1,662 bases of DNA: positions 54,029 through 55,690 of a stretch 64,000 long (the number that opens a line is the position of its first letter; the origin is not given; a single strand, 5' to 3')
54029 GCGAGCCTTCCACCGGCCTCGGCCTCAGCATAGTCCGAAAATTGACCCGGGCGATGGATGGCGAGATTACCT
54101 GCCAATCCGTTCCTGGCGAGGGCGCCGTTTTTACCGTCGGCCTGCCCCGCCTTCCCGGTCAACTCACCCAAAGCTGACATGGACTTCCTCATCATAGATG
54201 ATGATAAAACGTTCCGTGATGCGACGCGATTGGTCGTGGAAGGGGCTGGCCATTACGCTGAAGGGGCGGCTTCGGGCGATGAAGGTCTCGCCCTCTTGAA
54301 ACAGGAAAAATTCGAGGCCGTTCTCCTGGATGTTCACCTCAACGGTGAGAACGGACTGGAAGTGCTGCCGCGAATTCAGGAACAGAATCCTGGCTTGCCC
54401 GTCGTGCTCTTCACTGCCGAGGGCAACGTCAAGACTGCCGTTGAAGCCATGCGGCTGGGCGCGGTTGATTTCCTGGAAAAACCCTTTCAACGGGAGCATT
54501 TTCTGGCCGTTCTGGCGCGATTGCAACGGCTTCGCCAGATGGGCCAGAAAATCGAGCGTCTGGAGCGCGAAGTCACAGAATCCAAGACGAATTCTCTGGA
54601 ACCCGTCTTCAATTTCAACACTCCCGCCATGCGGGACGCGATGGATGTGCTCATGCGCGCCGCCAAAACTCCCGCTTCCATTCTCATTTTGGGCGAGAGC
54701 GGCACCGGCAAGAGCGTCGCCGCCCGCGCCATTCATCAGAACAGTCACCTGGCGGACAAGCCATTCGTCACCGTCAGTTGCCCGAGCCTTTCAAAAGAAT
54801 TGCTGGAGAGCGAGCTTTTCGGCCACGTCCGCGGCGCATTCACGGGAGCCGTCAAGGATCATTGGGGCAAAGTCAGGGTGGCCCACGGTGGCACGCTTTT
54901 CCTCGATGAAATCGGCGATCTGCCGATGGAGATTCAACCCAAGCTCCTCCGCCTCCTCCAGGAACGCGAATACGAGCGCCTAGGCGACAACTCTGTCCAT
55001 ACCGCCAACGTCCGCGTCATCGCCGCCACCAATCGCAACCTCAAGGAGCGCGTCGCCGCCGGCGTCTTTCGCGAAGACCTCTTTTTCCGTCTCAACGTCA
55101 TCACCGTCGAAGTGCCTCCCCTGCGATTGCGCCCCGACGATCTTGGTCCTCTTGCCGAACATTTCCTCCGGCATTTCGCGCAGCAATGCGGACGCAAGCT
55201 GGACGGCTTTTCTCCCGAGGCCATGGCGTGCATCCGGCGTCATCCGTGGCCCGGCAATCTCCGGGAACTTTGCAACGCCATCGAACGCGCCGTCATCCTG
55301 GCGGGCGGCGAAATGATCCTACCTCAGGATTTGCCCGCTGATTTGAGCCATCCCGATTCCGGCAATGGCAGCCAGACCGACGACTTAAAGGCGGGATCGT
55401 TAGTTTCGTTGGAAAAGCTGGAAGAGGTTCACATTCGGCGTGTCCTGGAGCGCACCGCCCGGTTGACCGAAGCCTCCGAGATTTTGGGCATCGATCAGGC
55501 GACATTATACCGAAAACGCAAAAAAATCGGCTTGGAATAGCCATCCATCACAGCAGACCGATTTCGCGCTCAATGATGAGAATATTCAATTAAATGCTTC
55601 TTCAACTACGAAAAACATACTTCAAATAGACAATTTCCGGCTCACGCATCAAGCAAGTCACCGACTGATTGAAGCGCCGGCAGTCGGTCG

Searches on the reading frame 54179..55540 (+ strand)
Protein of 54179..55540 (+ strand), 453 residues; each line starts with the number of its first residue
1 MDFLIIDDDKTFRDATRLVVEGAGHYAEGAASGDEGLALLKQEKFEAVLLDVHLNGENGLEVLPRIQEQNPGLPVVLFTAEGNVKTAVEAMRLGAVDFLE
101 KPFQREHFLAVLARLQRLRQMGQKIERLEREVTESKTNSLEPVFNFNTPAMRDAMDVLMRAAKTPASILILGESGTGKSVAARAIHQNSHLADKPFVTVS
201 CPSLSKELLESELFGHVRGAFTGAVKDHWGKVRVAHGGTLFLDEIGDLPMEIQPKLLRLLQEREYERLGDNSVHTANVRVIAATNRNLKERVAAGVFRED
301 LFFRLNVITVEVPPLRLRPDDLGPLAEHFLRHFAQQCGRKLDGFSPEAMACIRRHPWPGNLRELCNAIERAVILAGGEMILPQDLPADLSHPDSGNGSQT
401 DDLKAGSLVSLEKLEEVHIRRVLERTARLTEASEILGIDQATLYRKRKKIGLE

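Call 8: search_protein_families(library=pfam, proteins=[window:54179-55540:+], max_evalue=0.01)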
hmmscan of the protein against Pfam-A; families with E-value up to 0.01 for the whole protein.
window:54179-55540:+ (453 aa): 13 families
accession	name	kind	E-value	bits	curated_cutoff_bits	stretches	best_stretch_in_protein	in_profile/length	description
PF00158.32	Sigma54_activat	-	7.5e-66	221.4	20.2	1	147-310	4-167/168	Sigma-54 interaction domain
PF00072.30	Response_reg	-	4.4e-26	91.7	30.2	1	4-111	2-109/111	Response regulator receiver domain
PF25601.1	AAA_lid_14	-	4.4e-24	84.5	27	1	316-397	1-82/87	AAA+ ATPase lid domain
PF14532.12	Sigma54_activ_2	-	6.4e-20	72.2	25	1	149-315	5-138/138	Sigma-54 interaction domain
PF07728.20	AAA_5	-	8.6e-11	42.4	22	1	168-287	2-124/139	AAA domain (dynein-related subfamily)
PF00004.35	AAA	-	2.2e-09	38.3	21.2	1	168-289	1-111/131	ATPase family associated with various cellular activities (AAA)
PF02954.25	HTH_8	-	3.7e-07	30.2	22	1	410-449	1-41/42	Bacterial regulatory protein, Fis family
PF07724.20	AAA_2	-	6.6e-06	26.7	27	1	166-290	4-129/166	AAA domain (Cdc48 subfamily)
PF13401.12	AAA_22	-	6.7e-06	26.9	27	1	164-208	4-50/130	AAA domain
PF01078.27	Mg_chelatase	-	7.5e-06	25.9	20.3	1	224-285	94-157/207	Magnesium chelatase, subunit ChlI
PF13191.12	AAA_16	-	5.4e-05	24.2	32.6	1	161-220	20-85/167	AAA ATPase domain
PF20030.5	bpMoxR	-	0.0017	17.9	27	1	155-309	21-168/205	MoxR domain in the MoxR-vWA-beta-propeller ternary systems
PF06490.17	FleQ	-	0.0035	18.1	22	1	4-114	3-105/108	Flagellar regulatory protein FleQ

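Call 9: find_related_loci(query=window:54179-55540:+, collection=genome_contigs, flank=6000)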
Query window:54179-55540:+ (453 aa) in genome_contigs; peptide patterns used: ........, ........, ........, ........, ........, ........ (x = any residue, [..] = any of these).
154 stretches matched a pattern; 50 encode a relative of the query (tblastn E <= 1e-3); 50 distinct loci.
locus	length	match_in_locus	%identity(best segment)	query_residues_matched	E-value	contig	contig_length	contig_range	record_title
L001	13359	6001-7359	92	1-453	0e+0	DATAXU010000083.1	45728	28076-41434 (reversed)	MAG TPA_asm: Verrucomicrobiia bacterium isolate SMAG_U5661 k141_648235, whole genome shotgun sequence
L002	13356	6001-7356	87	1-452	0e+0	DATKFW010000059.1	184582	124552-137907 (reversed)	MAG TPA_asm: Candidatus Baltobacteraceae bacterium isolate SMAG_U14535 k141_763893, whole genome shotgun sequence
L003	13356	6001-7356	78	1-452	0e+0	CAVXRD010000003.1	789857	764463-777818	MAG: uncultured Verrucomicrobiae bacterium isolate MFD09671.bin.1.3 genome assembly, contig: contig_57481, whole genome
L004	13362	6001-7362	72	1-453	0e+0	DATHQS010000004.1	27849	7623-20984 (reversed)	MAG TPA_asm: Candidatus Acidiferrales bacterium isolate SMAG_U12745 k141_1593571, whole genome shotgun sequence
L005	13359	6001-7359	71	1-453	0e+0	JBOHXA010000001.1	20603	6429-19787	MAG: Limisphaerales bacterium isolate TC-S_maxbin2.bin.522_sub k127_809796, whole genome shotgun sequence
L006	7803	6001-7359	70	1-453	0e+0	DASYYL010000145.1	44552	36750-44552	MAG TPA_asm: Verrucomicrobiia bacterium isolate SMAG_U6334 k141_193299, whole genome shotgun sequence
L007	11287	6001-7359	71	1-453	0e+0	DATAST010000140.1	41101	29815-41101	MAG TPA_asm: Verrucomicrobiia bacterium isolate SMAG_U5527 k141_1482423, whole genome shotgun sequence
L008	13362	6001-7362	71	1-453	0e+0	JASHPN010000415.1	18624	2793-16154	MAG: Verrucomicrobiia bacterium isolate JOPF050 JOPF_AWAY_contig_1446751, whole genome shotgun sequence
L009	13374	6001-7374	72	1-453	0e+0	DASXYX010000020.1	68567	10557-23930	MAG TPA_asm: Verrucomicrobiia bacterium isolate SMAG_U4836 k141_1350568, whole genome shotgun sequence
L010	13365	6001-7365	71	1-453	0e+0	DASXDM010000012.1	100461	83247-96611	MAG TPA_asm: Verrucomicrobiia bacterium isolate SMAG_U5086 k141_386375, whole genome shotgun sequence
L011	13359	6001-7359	70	1-453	0e+0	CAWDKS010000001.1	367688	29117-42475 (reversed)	MAG: uncultured Verrucomicrobiae bacterium isolate MFD09286.bin.1.254 genome assembly, contig: contig_25703, whole genom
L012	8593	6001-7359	70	1-452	0e+0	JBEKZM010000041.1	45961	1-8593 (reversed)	MAG: Verrucomicrobiota bacterium isolate SPRUCE 6 SPRUCE_6_41, whole genome shotgun sequence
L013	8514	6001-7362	71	1-453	0e+0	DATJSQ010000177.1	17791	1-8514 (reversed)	MAG TPA_asm: Verrucomicrobiia bacterium isolate SMAG_U14997 k141_3382895, whole genome shotgun sequence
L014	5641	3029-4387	70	1-453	0e+0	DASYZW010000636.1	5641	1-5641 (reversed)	MAG TPA_asm: Verrucomicrobiia bacterium isolate SMAG_U6372 k141_762199, whole genome shotgun sequence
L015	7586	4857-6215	68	1-453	0e+0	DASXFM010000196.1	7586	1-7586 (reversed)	MAG TPA_asm: Verrucomicrobiia bacterium isolate SMAG_U5138 k141_1568078, whole genome shotgun sequence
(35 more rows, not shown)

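Call 25: search_protein_families(library=ncbifam, proteins=[window:54179-55540:+], max_evalue=0.001)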
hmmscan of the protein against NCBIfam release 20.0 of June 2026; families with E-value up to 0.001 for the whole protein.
window:54179-55540:+ (453 aa): 105 families (the best 25 are shown)
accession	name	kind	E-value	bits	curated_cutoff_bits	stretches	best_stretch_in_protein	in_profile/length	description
NF008469.0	PRK11361.1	equivalog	5.5e-118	394.6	714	1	3-451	7-455/461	acetoacetate metabolism transcriptional regulator AtoC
TIGR01818.1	ntrC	equivalog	5.2e-111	371.7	558.6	1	4-396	2-388/463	nitrogen regulation protein NR(I)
TIGR02915.1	PEP_resp_reg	equivalog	1.6e-108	363.4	502.6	1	4-452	2-444/445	PEP-CTERM-box response regulator transcription factor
NF007689.0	PRK10365.1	equivalog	8.5e-102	341.2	760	1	1-446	6-438/441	sigma-54-dependent response regulator transcription factor ZraR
NF051870.1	NAssimRespRegNtrX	equivalog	1.6e-100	337.2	600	1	2-452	3-452/452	nitrogen assimilation response regulator NtrX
NF041946.1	LuxO_transreg_Vib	equivalog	1.9e-96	323.7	800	1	31-400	27-391/463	quorum-sensing sigma-54 dependent transcriptional regulator LuxO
TIGR01817.1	nifA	equivalog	5.1e-94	315.9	528.85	1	119-414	171-467/534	nif-specific transcriptional activator NifA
NF041552.1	TF_PrdR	equivalog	1.6e-93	314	795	1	116-448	242-574/577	sigma-54 dependent transcriptional regulator PrdR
NF008176.1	PRK10923.1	equivalog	1.6e-92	310.5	620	1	4-395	7-391/469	nitrogen regulation protein NR(I)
NF038308.1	RNA_repair_RtcR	equivalog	7.7e-91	305.5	650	1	62-428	101-488/530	RNA repair transcriptional activator RtcR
NF011695.0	PRK15115.1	equivalog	2e-90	303.7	763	1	3-380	9-373/445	two-component system response regulator GlrR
NF003451.0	PRK05022.1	equivalog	6.8e-87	292.3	476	1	111-453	161-511/512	nitric oxide reductase transcriptional regulator NorR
NF050807.1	TransRegFlbDCaul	equivalog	2.4e-86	290.4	750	1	12-446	13-434/454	sigma-54-dependent transcriptional regulator FlbD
NF049963.1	RespRegFlgRCampy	domain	6.7e-86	288.8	750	1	1-449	1-426/429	fla regulon two-component system response regulator FlgR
NF011958.0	PRK15429.1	equivalog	5.6e-77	259.9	830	1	150-452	387-686/692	formate hydrogenlyase transcriptional activator FlhA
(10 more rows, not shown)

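Call 26: search_solved_structures(query=window:54179-55540:+, max_evalue=1e-30)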
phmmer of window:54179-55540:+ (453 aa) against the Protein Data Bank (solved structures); distinct sequences matched with E-value up to 1e-30: 35.
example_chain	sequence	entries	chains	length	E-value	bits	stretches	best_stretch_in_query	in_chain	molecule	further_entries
4l4u_A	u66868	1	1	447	7.4e-100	338.3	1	1-453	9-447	Transcriptional regulator (NtrC family)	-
1ny5_A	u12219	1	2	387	8e-95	321.7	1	1-380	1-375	transcriptional regulator (NtrC family)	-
5m7n_A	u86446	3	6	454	4.6e-82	279.6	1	2-451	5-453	Nitrogen assimilation regulatory protein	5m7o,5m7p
3dzd_A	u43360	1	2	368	3.6e-78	266.8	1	3-382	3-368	Transcriptional regulator (NtrC family)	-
1ojl_A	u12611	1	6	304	4.9e-78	266.4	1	147-446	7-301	TRANSCRIPTIONAL REGULATORY PROTEIN ZRAR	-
5ep0_A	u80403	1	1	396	7.8e-76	259.1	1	30-383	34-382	Putative repressor protein luxO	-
9qq6_C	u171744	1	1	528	1.1e-70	242.1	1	115-377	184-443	Nif-specific regulatory protein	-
8p53_C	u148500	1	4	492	1.4e-70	241.8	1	53-396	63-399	Transcriptional regulator FleQ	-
8pb9_D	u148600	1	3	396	2.9e-70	240.7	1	48-392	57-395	Transcriptional regulator FleQ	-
4ly6_A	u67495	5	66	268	1.4e-69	238.5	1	127-380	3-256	Transcriptional regulator (NtrC family)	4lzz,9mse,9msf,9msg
1ny6_A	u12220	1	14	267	1.6e-69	238.3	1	128-380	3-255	transcriptional regulator (NtrC family)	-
26jl_A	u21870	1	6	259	3e-69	237.4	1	153-388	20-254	Flagellar regulatory protein A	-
6jdi_A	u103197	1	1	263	3.5e-69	237.2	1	150-394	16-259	Nitrogen assimilation regulatory protein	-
3m0e_A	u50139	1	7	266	1.3e-68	235.3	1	129-380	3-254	Transcriptional regulator (NtrC family)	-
5exx_A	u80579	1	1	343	1.5e-68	235.1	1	150-396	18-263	Transcriptional regulator FleQ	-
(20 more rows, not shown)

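Call 45: find_encoding_contigs(protein=window:54179-55540:+, flank=3000, max_places=3)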
Protein window:54179-55540:+ (453 aa): 1 contig read that carries it; 1 place shown.
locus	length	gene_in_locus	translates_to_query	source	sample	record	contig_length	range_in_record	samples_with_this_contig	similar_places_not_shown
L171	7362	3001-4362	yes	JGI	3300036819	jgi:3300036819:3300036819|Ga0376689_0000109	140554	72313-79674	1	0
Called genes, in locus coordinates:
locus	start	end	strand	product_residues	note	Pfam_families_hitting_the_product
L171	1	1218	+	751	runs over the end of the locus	PF05227:CHASE3, PF00512:HisKA, PF02518:HATPase_c, PF00072:Response_reg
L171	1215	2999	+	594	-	PF00072:Response_reg, PF02518:HATPase_c, PF13581:HATPase_c_2 (weak)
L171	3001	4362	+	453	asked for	PF00072:Response_reg, PF00158:Sigma54_activat, PF14532:Sigma54_activ_2, PF00004:AAA, PF07724:AAA_2 (weak), PF07728:AAA_5, PF25601:AAA_lid_14, PF02954:HTH_8 (weak), +2 more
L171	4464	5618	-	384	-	PF01594:AI-2E_transport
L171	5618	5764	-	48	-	PF18919:DUF5670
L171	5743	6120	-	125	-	-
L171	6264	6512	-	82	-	-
